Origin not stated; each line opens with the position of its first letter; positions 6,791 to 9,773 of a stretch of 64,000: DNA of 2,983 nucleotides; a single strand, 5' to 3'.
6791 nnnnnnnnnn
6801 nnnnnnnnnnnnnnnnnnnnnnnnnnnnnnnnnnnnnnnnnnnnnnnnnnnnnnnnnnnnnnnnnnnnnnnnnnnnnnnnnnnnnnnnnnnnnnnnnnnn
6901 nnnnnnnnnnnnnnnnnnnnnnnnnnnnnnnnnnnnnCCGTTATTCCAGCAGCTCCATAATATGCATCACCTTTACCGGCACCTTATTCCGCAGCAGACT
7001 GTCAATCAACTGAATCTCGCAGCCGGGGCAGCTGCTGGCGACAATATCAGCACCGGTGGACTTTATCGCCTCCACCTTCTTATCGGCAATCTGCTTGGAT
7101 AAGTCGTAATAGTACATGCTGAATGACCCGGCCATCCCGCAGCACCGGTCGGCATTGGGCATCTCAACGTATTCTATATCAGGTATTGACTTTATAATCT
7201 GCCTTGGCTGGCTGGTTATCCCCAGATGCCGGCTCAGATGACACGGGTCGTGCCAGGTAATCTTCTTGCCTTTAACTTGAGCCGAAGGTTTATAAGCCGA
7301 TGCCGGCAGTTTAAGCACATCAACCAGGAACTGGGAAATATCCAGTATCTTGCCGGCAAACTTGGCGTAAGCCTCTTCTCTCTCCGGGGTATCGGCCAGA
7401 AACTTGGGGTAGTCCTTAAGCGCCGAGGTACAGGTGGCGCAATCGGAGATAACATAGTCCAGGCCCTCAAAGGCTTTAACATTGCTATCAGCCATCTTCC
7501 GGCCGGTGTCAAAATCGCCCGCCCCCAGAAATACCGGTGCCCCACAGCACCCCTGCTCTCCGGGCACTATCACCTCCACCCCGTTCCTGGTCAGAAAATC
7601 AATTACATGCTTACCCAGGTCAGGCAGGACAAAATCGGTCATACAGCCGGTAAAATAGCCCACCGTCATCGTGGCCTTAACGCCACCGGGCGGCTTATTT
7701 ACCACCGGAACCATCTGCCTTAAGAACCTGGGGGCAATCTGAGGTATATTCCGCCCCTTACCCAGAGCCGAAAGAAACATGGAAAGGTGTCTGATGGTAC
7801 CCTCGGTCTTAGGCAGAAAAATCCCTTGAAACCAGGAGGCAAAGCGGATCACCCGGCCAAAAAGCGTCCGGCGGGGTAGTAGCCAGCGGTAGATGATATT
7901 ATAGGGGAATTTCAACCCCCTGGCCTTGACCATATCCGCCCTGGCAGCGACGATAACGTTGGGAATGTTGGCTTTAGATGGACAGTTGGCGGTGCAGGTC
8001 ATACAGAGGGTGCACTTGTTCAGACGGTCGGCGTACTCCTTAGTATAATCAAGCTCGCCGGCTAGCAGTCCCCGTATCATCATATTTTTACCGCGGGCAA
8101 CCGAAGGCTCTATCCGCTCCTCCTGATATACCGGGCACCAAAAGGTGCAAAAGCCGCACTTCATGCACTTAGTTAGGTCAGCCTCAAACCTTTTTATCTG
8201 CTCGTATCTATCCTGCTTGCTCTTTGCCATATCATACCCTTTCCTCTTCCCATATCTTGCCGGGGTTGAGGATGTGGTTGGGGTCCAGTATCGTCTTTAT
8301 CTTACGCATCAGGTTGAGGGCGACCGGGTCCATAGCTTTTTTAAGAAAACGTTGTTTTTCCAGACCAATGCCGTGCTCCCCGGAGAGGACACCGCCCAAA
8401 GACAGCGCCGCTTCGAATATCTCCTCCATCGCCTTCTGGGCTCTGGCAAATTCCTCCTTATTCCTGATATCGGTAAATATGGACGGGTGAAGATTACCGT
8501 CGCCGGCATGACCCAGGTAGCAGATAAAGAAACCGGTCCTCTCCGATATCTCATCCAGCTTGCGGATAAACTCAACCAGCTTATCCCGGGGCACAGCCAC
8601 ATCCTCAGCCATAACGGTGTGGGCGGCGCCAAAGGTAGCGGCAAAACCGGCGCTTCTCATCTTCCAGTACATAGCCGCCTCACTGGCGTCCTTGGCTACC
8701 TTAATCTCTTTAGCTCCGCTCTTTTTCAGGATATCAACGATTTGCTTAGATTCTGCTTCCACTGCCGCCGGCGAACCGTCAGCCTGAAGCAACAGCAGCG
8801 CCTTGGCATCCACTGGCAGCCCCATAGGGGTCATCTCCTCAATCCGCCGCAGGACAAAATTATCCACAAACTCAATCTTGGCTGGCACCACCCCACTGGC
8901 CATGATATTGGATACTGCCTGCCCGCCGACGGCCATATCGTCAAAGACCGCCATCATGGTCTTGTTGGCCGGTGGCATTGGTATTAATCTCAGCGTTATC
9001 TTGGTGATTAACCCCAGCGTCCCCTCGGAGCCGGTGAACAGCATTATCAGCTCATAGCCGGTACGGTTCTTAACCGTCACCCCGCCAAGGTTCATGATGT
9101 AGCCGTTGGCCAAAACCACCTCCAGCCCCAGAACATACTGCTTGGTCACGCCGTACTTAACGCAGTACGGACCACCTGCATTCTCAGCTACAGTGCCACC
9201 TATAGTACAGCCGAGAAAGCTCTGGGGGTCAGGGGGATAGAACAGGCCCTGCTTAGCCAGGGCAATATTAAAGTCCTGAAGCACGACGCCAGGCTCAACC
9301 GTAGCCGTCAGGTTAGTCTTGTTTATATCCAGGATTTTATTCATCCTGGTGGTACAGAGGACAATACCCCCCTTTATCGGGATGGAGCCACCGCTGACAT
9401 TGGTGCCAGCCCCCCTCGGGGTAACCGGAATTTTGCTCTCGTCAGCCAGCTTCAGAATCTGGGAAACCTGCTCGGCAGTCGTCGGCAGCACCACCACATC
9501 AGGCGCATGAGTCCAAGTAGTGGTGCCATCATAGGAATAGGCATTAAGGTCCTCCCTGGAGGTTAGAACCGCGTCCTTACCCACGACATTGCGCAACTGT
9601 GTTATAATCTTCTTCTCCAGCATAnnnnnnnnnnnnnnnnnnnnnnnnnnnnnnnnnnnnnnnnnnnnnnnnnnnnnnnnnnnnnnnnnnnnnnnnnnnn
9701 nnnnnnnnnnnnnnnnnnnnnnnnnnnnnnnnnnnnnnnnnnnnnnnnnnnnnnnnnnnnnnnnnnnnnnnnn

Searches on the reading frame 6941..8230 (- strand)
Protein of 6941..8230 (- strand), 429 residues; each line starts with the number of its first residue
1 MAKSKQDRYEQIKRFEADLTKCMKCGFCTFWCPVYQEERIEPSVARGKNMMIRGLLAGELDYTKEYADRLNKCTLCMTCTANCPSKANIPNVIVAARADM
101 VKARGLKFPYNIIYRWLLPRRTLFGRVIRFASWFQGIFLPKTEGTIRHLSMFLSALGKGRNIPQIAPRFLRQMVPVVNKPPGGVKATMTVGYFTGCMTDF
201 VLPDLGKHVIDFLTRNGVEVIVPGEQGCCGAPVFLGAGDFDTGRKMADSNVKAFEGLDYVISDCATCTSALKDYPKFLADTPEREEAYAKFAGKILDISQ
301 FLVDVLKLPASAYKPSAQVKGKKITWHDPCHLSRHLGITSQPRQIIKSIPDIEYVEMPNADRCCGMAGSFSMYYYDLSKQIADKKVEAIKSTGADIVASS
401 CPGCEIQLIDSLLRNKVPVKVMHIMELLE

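Call 4: search_protein_families(library=pfam, proteins=[window:6941-8230:-])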
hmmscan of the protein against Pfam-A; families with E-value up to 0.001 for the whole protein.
window:6941-8230:- (429 aa): 7 families
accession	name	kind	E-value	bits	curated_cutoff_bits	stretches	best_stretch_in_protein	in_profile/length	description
PF02754.22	CCG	-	5.9e-36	122.9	20.6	2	324-408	1-84/85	Cysteine-rich domain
PF13183.11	Fer4_8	-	4.1e-12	46.9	27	1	19-86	2-67/68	4Fe-4S dicluster domain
PF13534.11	Fer4_17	-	3.8e-07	31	22.2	1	21-86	1-59/61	4Fe-4S dicluster domain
PF12838.12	Fer4_7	-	3.8e-06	27.7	27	1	21-87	1-52/52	4Fe-4S dicluster domain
PF13237.11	Fer4_10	-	3.3e-05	24.1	25.5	0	70-87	6-25/53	4Fe-4S dicluster domain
PF12797.12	Fer4_2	-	0.00011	22.3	24.5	0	15-34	3-22/22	4Fe-4S binding domain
PF13187.11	Fer4_9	-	0.00052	20.4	27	0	21-86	1-50/52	4Fe-4S dicluster domain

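Call 5: search_protein_families(library=ncbifam, proteins=[window:6941-8230:-])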
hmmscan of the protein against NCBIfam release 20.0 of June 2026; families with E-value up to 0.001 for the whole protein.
window:6941-8230:- (429 aa): 24 families
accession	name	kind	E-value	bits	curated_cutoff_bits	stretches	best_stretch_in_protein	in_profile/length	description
NF045670.1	quin_L_LdhH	equivalog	8.4e-101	338.3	800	1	18-428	302-705/706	L-lactate dehydrogenase (quinone) large subunit LdhH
NF004898.0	PRK06259.1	equivalog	4.8e-65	220.1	385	2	147-429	225-485/488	fumarate reductase (CoM/CoB) subunit TfrB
NF008369.0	PRK11168.1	equivalog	1.6e-54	185.3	278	1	16-428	7-395/401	anaerobic glycerol-3-phosphate dehydrogenase subunit C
NF008434.0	PRK11274.1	equivalog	2.6e-45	155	333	2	148-429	125-404/409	glycolate oxidase subunit GlcF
TIGR03379.1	glycerol3P_GlpC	equivalog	1.4e-37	129.4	279.9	1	19-411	4-380/397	anaerobic glycerol-3-phosphate dehydrogenase subunit GlpC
TIGR03288.1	CoB_CoM_SS_B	equivalog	2.3e-13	50.1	345.15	1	191-408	3-237/290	CoB--CoM heterodisulfide reductase subunit B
NF045663.1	diclust_near_Sec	equivalog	2.2e-12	45.9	530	1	187-427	419-631/759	pyridine nucleotide-disulfide oxidoreductase/dicluster-binding protein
NF045711.1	sulf_resp_HmcF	equivalog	2.3e-12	46.5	750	1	297-408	311-425/457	sulfate respiration complex iron-sulfur protein HmcF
NF045724.1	ferredox_TmcB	equivalog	1.2e-11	43.9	735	1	280-427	274-423/430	electron transfer complex ferredoxin TmcB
NF045796.1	DsrK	equivalog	1.5e-10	40.3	400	1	267-402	270-410/453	sulfate reduction electron transfer complex DsrMKJOP subunit DsrK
TIGR00273.1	TIGR00273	equivalog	1.1e-09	37.7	444.8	1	19-103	292-375/432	LutB/LldF family L-lactate oxidation iron-sulfur protein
NF041890.1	hdrC_Methbact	equivalog_domain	6.1e-07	29.2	270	1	16-92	25-93/192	ferredoxin:CoB-CoM heterodisulfide reductase subunit HdrC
TIGR03290.1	CoB_CoM_SS_C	equivalog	1.6e-06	28.2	160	1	20-103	2-78/144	CoB--CoM heterodisulfide reductase subunit C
TIGR01971.1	NuoI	subfamily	1.1e-05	25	113.05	0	4-34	65-95/121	NADH-quinone oxidoreductase, chain I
NF004538.0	PRK05888.1-4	equivalog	1.5e-05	24.7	135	1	4-34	84-114/162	NADH-quinone oxidoreductase subunit NuoI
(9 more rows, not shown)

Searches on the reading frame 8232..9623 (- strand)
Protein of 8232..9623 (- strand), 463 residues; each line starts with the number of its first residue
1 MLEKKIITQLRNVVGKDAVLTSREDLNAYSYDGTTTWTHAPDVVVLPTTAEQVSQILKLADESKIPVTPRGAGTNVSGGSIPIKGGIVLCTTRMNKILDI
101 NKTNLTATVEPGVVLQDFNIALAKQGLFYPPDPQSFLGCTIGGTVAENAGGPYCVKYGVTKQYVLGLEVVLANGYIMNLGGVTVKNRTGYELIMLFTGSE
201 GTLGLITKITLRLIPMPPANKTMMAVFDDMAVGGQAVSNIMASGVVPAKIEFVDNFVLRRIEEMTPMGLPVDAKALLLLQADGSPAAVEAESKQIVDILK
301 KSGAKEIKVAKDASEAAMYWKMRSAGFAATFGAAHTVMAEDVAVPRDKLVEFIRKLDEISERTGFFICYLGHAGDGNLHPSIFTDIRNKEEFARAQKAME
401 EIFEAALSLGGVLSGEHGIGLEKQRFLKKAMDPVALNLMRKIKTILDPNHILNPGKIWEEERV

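Call 4: search_protein_families(library=pfam, proteins=[window:8232-9623:-])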
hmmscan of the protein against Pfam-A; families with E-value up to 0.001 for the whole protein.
window:8232-9623:- (463 aa): 2 families
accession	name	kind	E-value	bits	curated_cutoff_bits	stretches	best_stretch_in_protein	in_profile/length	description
PF02913.24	FAD-oxidase_C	-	2.2e-69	234.3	21.2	1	217-457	2-248/248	FAD linked oxidases, C-terminal domain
PF01565.28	FAD_binding_4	-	4.5e-45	153.2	26.4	1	41-179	1-138/139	FAD binding domain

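Call 5: search_protein_families(library=ncbifam, proteins=[window:8232-9623:-])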
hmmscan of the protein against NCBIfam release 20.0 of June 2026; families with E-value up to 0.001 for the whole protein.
window:8232-9623:- (463 aa): 13 families
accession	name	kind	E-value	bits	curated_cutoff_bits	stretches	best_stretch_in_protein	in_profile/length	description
TIGR00387.1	glcD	equivalog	1.4e-149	498.5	567.9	1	44-456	1-413/413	glycolate oxidase subunit GlcD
NF008408.0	PRK11230.1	equivalog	2e-116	389.4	897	1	4-456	19-470/499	glycolate oxidase subunit GlcD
NF049975.1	2HglutDHaseYdiJ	equivalog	6.7e-47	159.9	1350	2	37-179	48-192/1018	D-2-hydroxyglutarate dehydrogenase YdiJ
NF008439.0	PRK11282.1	equivalog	4.3e-31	108.1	284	1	51-229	9-186/358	glycolate oxidase subunit GlcE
TIGR01678.1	FAD_lactone_ox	subfamily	2.9e-12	46.3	396.8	1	36-216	10-181/438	sugar 1,4-lactone oxidase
NF041227.1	BagG_FevA2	exception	7.4e-12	44.6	850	1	16-216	20-210/455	bagremycin/ferroverdin biosynthesis FAD-dependent oxygenase BagG/FevA2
NF053785.1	DcplphribOxDprE1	equivalog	1.6e-10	40.8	500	1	43-215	17-182/449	decaprenylphosphoryl-beta-D-ribose oxidase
NF008387.0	PRK11183.1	equivalog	1.3e-09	37.1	391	1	3-152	8-161/570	D-lactate dehydrogenase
TIGR01677.1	pln_FAD_oxido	subfamily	2.1e-09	36.4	383.1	1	45-218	38-216/560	FAD-dependent oxidoreductase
TIGR01679.1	bact_FAD_ox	subfamily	4.6e-07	29.1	292.25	1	38-215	9-174/419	FAD-linked oxidoreductase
NF041226.1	BagK_FevA1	equivalog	8.8e-07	27.7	800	1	36-217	36-207/453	bagremycin/ferroverdin biosynthesis FAD-dependent oxygenase BagK/FevA1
TIGR01676.1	GLDHase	equivalog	9.4e-07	28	458.25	1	39-214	60-226/541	L-galactonolactone dehydrogenase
NF010480.0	PRK13905.1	equivalog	1.2e-06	27.6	259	1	42-176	35-161/303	UDP-N-acetylmuramate dehydrogenase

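Call 44: search_solved_structures(query=window:8232-9623:-, max_evalue=1e-20)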
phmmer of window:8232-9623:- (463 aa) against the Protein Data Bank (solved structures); distinct sequences matched with E-value up to 1e-20: 20.
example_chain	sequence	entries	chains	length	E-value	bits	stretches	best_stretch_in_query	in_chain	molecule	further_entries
9qgz_A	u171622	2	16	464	4.4e-97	328.7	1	6-460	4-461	Glycolate oxidase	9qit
7qh2_C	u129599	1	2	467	6.1e-90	305.2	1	7-458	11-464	Lactate dehydrogenase (NAD(+),ferredoxin) subunit LctD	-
8jdc_A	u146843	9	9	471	3.2e-72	246.8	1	5-457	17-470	Probable D-lactate dehydrogenase, mitochondrial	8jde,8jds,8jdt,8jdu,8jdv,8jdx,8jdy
8jdb_A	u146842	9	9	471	7.8e-71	242.2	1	5-457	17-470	Probable D-lactate dehydrogenase, mitochondrial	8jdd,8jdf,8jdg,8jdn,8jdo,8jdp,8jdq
3pm9_A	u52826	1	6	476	3e-64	220.5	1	4-457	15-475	Putative oxidoreductase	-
6lpn_A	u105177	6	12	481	4.7e-56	193.5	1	17-457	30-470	D-2-hydroxyglutarate dehydrogenase, mitochondrial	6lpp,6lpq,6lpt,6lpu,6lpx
2uuu_A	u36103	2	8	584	2.9e-30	108.5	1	39-254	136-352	ALKYLDIHYDROXYACETONEPHOSPHATE SYNTHASE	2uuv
4bc7_A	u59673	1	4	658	2e-29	105.7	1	39-257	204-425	ALKYLDIHYDROXYACETONEPHOSPHATE SYNTHASE, PEROXISOMAL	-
4bby_A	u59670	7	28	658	2e-29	105.7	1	39-257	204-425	ALKYLDIHYDROXYACETONEPHOSPHATE SYNTHASE, PEROXISOMAL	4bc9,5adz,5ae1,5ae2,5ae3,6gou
4bca_A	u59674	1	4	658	2e-29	105.7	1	39-257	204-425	ALKYLDIHYDROXYACETONEPHOSPHATE SYNTHASE, PEROXISOMAL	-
5fxd_A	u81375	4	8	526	6.3e-23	84.4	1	8-231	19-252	PROBABLE VANILLYL-ALCOHOL OXIDASE | EUGENOL OXIDASE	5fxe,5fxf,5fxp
8bam_A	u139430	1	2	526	1.2e-22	83.5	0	8-231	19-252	Probable vanillyl-alcohol oxidase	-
7ywv_A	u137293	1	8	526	1.2e-22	83.5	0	8-231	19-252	Probable vanillyl-alcohol oxidase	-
8bap_A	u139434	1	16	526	1.8e-22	82.8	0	8-231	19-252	Probable vanillyl-alcohol oxidase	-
9h8q_A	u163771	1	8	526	1.8e-22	82.8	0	8-231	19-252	Probable vanillyl-alcohol oxidase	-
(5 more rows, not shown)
